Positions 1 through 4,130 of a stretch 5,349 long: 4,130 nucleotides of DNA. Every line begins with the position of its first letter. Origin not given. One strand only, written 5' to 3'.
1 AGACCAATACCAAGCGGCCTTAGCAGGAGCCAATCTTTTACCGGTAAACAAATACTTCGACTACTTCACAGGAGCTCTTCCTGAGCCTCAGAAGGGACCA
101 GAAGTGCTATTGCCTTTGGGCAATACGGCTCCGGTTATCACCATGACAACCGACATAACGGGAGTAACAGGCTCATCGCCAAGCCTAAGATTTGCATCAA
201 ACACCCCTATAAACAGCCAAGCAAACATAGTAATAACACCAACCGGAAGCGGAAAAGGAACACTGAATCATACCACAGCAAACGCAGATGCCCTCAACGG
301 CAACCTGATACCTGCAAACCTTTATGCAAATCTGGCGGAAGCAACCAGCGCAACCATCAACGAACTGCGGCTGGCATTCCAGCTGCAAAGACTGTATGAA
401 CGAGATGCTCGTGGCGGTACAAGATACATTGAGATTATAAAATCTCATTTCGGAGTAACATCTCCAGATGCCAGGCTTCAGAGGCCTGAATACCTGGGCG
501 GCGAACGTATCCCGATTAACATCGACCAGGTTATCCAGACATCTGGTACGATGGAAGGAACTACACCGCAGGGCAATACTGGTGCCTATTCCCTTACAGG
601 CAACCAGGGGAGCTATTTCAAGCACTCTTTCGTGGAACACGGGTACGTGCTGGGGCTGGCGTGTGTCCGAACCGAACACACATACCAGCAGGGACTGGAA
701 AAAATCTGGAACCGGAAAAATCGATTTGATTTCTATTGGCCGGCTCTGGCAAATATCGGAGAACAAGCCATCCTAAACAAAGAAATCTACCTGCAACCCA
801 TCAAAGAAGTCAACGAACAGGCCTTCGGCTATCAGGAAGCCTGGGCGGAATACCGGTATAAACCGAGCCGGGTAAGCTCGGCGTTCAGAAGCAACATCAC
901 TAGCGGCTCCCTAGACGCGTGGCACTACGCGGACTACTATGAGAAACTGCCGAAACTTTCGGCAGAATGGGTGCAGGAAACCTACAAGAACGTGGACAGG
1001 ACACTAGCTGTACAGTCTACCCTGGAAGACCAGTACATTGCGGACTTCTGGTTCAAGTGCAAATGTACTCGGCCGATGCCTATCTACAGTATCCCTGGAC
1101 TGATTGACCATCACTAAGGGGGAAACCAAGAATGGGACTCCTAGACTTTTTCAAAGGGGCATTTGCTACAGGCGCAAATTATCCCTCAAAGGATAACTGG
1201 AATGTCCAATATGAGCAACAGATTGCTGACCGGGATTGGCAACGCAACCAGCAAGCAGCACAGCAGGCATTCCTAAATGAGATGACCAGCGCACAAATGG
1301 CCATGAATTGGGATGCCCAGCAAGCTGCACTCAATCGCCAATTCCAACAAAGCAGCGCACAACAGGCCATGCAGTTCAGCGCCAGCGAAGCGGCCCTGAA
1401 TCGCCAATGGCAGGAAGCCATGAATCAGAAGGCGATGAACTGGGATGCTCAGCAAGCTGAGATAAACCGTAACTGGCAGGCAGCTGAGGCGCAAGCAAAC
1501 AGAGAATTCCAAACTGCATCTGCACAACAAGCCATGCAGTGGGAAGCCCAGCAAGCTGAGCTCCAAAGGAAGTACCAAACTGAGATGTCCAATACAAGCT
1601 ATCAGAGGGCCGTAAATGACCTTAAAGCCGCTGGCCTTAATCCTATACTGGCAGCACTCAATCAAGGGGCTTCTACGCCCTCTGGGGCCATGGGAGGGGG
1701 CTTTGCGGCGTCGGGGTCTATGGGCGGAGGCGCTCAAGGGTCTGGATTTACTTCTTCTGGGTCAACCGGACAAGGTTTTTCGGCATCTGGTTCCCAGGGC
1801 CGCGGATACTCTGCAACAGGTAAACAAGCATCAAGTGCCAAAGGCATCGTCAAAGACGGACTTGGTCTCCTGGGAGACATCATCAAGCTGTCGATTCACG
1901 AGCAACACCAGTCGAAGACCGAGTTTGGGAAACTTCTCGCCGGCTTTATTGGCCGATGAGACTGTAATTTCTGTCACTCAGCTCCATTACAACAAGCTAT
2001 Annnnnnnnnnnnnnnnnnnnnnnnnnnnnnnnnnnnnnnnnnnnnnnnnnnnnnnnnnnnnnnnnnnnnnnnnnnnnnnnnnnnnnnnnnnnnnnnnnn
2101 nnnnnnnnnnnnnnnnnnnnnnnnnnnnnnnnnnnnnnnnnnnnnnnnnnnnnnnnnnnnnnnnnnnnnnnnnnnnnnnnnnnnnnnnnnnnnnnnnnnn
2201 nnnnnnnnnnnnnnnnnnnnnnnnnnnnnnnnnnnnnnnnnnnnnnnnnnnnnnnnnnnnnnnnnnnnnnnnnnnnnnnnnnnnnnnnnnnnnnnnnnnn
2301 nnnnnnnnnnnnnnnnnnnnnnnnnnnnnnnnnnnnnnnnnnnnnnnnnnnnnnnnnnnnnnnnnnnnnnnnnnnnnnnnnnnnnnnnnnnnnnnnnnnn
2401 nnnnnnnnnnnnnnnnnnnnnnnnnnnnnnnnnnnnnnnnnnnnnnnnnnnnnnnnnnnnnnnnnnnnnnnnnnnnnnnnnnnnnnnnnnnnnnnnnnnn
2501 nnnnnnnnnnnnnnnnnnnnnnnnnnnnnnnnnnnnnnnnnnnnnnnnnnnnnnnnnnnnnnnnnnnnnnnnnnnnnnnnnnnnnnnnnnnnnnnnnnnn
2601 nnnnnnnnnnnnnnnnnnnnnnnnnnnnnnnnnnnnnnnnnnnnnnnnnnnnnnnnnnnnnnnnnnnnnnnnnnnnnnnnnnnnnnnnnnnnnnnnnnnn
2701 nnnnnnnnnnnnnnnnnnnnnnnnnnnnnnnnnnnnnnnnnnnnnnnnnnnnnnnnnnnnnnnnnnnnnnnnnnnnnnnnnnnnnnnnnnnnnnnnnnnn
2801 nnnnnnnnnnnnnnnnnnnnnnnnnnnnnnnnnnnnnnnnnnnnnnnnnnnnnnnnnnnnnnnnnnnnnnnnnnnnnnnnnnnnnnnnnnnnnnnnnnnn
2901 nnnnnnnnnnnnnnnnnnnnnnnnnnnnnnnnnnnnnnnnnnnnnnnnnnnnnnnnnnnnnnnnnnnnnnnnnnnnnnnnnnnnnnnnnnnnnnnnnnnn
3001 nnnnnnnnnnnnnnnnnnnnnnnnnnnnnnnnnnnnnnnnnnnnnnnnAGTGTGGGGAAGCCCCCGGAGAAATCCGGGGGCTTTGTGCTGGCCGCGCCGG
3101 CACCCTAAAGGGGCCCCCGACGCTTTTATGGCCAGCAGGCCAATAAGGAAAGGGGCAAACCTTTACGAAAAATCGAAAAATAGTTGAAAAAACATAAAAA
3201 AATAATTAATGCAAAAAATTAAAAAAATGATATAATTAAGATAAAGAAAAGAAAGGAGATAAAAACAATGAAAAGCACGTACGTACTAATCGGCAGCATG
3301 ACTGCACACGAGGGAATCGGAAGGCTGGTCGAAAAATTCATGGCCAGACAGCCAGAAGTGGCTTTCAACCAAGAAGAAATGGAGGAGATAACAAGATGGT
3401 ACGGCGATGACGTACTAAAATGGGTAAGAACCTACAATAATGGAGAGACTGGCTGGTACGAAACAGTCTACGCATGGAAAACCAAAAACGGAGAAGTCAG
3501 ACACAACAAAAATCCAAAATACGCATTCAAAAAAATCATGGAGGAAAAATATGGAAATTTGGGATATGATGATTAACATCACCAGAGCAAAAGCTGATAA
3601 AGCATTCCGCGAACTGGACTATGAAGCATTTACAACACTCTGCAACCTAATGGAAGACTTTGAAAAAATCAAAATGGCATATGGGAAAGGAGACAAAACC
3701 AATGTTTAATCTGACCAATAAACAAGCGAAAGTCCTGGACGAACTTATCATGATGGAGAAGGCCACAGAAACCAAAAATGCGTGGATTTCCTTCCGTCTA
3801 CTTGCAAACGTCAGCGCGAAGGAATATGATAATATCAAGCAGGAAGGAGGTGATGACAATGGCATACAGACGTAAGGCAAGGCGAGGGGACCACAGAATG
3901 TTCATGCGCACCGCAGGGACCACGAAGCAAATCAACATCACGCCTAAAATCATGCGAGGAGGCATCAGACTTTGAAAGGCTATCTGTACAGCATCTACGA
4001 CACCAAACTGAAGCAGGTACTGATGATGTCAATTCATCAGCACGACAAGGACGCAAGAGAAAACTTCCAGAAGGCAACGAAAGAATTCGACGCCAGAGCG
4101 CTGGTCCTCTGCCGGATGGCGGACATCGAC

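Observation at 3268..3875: Accessory module of three small overlapping ORFs, translationally coupled, downstream of the promoter-like region: candidate host-takeover, anti-defence or lysis functions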

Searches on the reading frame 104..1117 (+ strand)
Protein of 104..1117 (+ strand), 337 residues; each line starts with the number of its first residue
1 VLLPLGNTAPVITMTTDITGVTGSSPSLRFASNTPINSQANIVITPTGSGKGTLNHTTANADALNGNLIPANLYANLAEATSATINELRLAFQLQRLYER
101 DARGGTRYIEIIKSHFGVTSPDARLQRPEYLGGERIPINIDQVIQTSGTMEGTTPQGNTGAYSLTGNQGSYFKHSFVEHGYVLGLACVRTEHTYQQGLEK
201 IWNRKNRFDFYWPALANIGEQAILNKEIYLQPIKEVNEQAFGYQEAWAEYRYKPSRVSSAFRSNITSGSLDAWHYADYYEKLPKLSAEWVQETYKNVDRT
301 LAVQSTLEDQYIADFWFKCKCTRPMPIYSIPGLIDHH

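Call 3: search_protein_families(library=phrogs, proteins=[window:104-1117:+], max_evalue=1)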
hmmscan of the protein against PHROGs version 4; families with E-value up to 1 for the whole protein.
window:104-1117:+ (337 aa): 1 family
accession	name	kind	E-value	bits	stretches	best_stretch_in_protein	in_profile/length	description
phrog_514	-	head and packaging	1.6e-132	443.9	1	3-337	210-519/531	major head protein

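Call 4: search_protein_families(library=pfam, proteins=[window:104-1117:+], max_evalue=1)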
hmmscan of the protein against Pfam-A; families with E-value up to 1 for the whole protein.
window:104-1117:+ (337 aa): 1 family
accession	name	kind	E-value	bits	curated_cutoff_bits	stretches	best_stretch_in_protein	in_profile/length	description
PF02305.22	Phage_F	-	4.9e-105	352.6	25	1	6-333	189-501/501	Capsid protein (F protein)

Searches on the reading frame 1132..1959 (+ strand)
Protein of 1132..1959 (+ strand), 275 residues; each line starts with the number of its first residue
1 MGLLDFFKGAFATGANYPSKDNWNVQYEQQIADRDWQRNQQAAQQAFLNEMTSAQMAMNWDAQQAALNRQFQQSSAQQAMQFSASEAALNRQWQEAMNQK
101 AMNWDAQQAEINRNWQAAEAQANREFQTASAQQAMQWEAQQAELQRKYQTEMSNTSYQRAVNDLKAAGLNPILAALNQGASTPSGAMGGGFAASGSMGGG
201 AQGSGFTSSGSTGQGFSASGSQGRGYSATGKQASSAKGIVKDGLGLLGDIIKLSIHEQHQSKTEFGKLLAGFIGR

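Call 3: search_protein_families(library=phrogs, proteins=[window:1132-1959:+], max_evalue=1)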
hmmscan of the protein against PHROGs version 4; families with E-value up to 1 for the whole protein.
window:1132-1959:+ (275 aa): 16 families
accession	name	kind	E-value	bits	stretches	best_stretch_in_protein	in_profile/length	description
phrog_34374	-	tail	1.9e-161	537.4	1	1-275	36-310/310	pilot protein for DNA ejection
phrog_5158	-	unknown function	6.5e-29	102.5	3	110-198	43-131/322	-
phrog_27063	-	tail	1.7e-21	78.2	1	83-215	2-132/306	pilot protein for DNA ejection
phrog_8742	-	tail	1.9e-21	77.9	2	126-235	117-223/287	pilot protein for DNA ejection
phrog_21483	-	unknown function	4.2e-21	76.8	1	101-208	62-165/303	-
phrog_11693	-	tail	1.1e-18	69.2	1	127-197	23-95/228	pilot protein for DNA ejection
phrog_18604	-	tail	1.6e-16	61.5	1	129-187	96-154/284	minor tail protein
phrog_22637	-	tail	8.3e-15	56.2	1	112-194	2-85/264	pilot protein for DNA ejection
phrog_8693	-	tail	1.2e-13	52.6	1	132-197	23-90/258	pilot protein for DNA ejection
phrog_16516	-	tail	1.2e-12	49.2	1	132-187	38-93/186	minor tail protein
phrog_35928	-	tail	2.7e-12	47.8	1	136-223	68-159/172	pilot protein for DNA ejection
phrog_20617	-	tail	2.6e-09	38.6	1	139-185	22-67/200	minor tail protein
phrog_23656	-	head and packaging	1.8e-06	28.7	1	148-187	3-41/175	virion structural protein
phrog_25360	-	unknown function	2.5e-06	28.2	1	101-199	20-103/316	-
phrog_8689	-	tail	0.00017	22.4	1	111-186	24-92/327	pilot protein for DNA ejection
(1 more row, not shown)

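Call 4: search_protein_families(library=pfam, proteins=[window:1132-1959:+], max_evalue=1)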
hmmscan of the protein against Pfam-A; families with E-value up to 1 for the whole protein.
window:1132-1959:+ (275 aa): 1 family
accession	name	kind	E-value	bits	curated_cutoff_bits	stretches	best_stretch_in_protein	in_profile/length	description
PF02601.20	Exonuc_VII_L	-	0.25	11.2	35.9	1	33-177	146-276/315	Exonuclease VII, large subunit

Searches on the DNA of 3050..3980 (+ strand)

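Call 5: search_dna_similar(query=window:3050-3980:+, collection=phages, mode=distant, max_rows=30)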
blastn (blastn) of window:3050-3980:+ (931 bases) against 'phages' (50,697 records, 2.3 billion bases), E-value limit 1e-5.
Records with a match: 12; places in all: 12; records where one place covers at least 80% of the query: 7.
Best place of each record, by identity: 90-95% 1; 80-90% 7; 60-80% 4.
By first word of the organism name: Dulem 6; bajarodmic 3; Microviridae 2; Gokushovirus 1.
By host as written in the record: - 5; Varecia variegata 2; fox 1; Eulemur fulvus collaris 1; Lemur catta 1; Varecia rubra 1; Eulemur coronatus 1.
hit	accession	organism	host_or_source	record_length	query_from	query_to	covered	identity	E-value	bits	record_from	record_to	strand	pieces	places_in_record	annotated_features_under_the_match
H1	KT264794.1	Gokushovirus WZ-2015a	fox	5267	7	931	99%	89.1%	0e+0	1209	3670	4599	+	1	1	none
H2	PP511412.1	Dulem virus 184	Eulemur fulvus collaris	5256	1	931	100%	84.1%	0e+0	996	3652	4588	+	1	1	hypothetical protein (x4)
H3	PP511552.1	Dulem virus 184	Varecia variegata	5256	1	931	100%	84.1%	0e+0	996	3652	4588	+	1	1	hypothetical protein (x4)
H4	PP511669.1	Dulem virus 184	Varecia variegata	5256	1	931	100%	84.1%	0e+0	996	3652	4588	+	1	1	hypothetical protein (x4)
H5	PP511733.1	Dulem virus 184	Lemur catta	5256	1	931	100%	84.1%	0e+0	996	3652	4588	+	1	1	hypothetical protein (x4)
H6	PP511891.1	Dulem virus 183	Varecia rubra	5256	1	931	100%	84.1%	0e+0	996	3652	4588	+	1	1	hypothetical protein (x4)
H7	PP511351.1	Dulem virus 182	Eulemur coronatus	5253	1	931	100%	83.8%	0e+0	993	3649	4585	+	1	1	hypothetical protein (x4)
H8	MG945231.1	Microviridae sp.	pig feces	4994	7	931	72%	92.7%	1e-177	981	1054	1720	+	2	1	similar to VP5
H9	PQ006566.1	bajarodmic virus 33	Neotoma bryanti feces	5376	840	928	10%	75.8%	1e-6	61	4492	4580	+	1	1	nonstructural protein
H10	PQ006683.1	bajarodmic virus 33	Neotoma bryanti feces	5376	840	928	10%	75.8%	1e-6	61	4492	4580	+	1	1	nonstructural protein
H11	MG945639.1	Microviridae sp.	cattle blood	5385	840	926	9%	77.3%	3e-7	63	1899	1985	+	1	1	none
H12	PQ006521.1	bajarodmic virus 406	Chaetodipus baileyi feces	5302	839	928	10%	74.4%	4e-6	60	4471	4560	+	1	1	DNA binding protein | nonstructural protein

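Call 7: get_annotated_region(hit=H2, flank=1200)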
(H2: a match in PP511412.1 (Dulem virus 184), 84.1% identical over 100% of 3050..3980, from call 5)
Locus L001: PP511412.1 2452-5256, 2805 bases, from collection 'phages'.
description: Dulem virus 184 isolate Duke_21_72, complete genome.
organism: Dulem virus 184 (NCBI taxid 3145661)
taxonomy: Viruses; Monodnaviria; Sangervirae; Phixviricota; Malgrandaviricetes; Petitvirales; Microviridae; Microvirus
host: Eulemur fulvus collaris; source: feces; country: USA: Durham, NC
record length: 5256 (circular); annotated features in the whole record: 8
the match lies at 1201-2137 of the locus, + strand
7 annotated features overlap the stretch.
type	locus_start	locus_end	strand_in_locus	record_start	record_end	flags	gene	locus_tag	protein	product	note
CDS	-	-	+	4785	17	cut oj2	-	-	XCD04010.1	internal scaffolding protein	-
CDS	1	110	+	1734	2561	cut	-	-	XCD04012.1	DNA pilot protein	-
CDS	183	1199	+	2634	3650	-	-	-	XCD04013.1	replication initiator protein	-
CDS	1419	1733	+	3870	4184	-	-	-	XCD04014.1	hypothetical protein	-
CDS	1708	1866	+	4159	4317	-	-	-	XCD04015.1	hypothetical protein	-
CDS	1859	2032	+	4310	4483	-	-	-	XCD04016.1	hypothetical protein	-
CDS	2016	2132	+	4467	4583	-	-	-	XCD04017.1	hypothetical protein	-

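Call 8: get_annotated_region(hit=H8, flank=1200)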
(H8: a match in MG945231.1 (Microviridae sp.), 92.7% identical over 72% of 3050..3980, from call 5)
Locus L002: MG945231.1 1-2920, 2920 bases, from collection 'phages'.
description: UNVERIFIED: Microviridae sp. isolate 1313-1801, complete genome.
organism: Microviridae sp. (NCBI taxid 2202644)
taxonomy: Viruses; Monodnaviria; Sangervirae; Phixviricota; Malgrandaviricetes; Petitvirales; Microviridae
host: -; source: pig feces; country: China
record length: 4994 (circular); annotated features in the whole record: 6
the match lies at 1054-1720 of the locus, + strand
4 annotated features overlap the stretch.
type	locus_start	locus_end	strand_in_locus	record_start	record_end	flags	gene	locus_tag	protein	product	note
misc_feature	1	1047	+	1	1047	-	-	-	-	-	similar to VP4-1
misc_feature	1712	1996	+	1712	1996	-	-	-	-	-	similar to VP5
misc_feature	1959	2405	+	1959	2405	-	-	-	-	-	similar to VP3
misc_feature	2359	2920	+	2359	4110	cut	-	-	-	-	similar to VP1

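Call 9: get_annotated_region(hit=H1, flank=1200)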
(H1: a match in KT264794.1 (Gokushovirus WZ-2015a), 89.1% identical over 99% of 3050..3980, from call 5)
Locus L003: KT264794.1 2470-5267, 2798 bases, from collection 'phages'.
description: Gokushovirus WZ-2015a isolate 46Fx8, complete genome.
organism: Gokushovirus WZ-2015a (NCBI taxid 1758150)
taxonomy: Viruses; Monodnaviria; Sangervirae; Phixviricota; Malgrandaviricetes; Petitvirales; Microviridae; Gokushovirinae
host: fox; source: feces; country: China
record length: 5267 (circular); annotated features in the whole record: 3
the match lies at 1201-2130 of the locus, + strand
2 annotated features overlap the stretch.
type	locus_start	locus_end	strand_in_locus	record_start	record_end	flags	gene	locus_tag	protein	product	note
CDS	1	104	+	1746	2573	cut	-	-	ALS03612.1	VP2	-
CDS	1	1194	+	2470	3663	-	-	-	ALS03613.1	VP4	-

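Call 10: get_annotated_region(hit=H7, flank=1200)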
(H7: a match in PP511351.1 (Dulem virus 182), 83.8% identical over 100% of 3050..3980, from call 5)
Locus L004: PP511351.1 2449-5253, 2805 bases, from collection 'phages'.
description: Dulem virus 182 isolate Duke_18_59, complete genome.
organism: Dulem virus 182 (NCBI taxid 3145659)
taxonomy: Viruses; Monodnaviria; Sangervirae; Phixviricota; Malgrandaviricetes; Petitvirales; Microviridae; Microvirus
host: Eulemur coronatus; source: feces; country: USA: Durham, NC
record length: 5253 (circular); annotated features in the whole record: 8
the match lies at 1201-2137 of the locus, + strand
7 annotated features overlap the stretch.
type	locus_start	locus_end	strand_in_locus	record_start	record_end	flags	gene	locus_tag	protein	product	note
CDS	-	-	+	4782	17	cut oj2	-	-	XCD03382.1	internal scaffolding protein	-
CDS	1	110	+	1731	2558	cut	-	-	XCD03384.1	DNA pilot protein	-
CDS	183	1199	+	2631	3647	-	-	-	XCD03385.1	replication initiator protein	-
CDS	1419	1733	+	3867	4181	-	-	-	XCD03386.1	hypothetical protein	-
CDS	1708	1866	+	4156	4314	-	-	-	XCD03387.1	hypothetical protein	-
CDS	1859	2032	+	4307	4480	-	-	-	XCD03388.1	hypothetical protein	-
CDS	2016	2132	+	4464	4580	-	-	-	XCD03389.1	hypothetical protein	-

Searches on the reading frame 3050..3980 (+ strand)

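Call 52: search_protein_families(library=ncbifam, proteins=[L001:1419-1730:+], max_evalue=1)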
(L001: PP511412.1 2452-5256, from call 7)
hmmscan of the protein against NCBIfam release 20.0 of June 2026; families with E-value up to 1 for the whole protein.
L001:1419-1730:+ (104 aa): 0 families

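Call 53: search_protein_families(library=padloc, proteins=[L001:1419-1730:+], max_evalue=1)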
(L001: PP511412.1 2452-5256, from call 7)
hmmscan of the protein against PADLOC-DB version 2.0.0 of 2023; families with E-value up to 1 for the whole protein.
L001:1419-1730:+ (104 aa): 0 families

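Call 79: search_protein_families(library=phrogs, proteins=[L001:1419-1730:+], max_evalue=0.1)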
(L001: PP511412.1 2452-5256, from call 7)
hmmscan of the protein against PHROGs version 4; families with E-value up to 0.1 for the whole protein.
L001:1419-1730:+ (104 aa): 2 families
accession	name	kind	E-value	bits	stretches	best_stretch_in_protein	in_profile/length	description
phrog_3240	-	unknown function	0.038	15.8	1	41-102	2-63/80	-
phrog_5509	-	connector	0.056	14.3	1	35-102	16-81/140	neck protein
